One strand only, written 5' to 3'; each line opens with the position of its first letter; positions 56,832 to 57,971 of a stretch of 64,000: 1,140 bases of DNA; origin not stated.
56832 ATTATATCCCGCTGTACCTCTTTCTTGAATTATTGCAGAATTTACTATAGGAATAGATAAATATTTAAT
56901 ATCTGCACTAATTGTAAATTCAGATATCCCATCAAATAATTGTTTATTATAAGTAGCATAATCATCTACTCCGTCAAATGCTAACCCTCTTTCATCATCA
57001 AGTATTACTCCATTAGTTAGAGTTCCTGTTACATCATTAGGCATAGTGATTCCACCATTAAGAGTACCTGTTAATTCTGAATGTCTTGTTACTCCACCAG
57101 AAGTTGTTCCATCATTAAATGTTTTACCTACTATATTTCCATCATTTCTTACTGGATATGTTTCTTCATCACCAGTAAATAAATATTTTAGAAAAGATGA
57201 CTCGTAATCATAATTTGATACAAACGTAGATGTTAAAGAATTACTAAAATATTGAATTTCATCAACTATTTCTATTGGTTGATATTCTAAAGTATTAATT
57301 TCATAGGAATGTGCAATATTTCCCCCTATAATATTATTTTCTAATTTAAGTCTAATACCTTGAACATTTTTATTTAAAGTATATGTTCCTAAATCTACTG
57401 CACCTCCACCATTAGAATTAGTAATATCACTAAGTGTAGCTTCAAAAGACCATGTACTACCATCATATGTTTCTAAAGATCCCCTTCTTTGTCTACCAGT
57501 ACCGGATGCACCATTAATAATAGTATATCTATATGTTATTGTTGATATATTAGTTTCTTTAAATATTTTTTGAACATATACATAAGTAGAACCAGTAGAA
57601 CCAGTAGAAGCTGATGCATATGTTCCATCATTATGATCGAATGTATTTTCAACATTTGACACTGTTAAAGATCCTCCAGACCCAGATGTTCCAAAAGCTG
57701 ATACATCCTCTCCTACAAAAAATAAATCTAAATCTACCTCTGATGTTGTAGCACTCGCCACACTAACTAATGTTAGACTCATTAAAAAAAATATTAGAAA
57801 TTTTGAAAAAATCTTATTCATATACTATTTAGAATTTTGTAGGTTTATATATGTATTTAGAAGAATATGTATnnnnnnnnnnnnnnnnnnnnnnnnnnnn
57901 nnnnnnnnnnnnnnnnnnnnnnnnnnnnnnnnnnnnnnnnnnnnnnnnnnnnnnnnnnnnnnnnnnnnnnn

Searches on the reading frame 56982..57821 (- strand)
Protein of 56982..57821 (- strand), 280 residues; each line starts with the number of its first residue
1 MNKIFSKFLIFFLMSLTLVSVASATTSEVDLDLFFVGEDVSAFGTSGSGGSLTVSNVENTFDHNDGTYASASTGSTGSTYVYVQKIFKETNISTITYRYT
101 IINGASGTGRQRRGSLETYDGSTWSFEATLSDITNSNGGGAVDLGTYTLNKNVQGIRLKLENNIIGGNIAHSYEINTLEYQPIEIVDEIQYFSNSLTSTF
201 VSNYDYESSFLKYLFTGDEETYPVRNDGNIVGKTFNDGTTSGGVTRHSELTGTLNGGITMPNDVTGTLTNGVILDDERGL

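Call 56: search_protein_families(library=ncbifam, proteins=[window:57000-57821:-], max_evalue=0.001)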
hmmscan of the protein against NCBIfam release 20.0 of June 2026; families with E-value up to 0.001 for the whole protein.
window:57000-57821:- (274 aa): 0 families

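Call 77: find_homologous_proteins(query=window:56982-57821:-)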
Query window:56982-57821:-: 2567 candidates shared short words with the query, none scored E <= 0.001.

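Call 82: search_protein_families(library=pfam, proteins=[window:56982-57821:-], max_evalue=1)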
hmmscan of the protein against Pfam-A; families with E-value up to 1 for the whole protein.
window:56982-57821:- (280 aa): 0 families
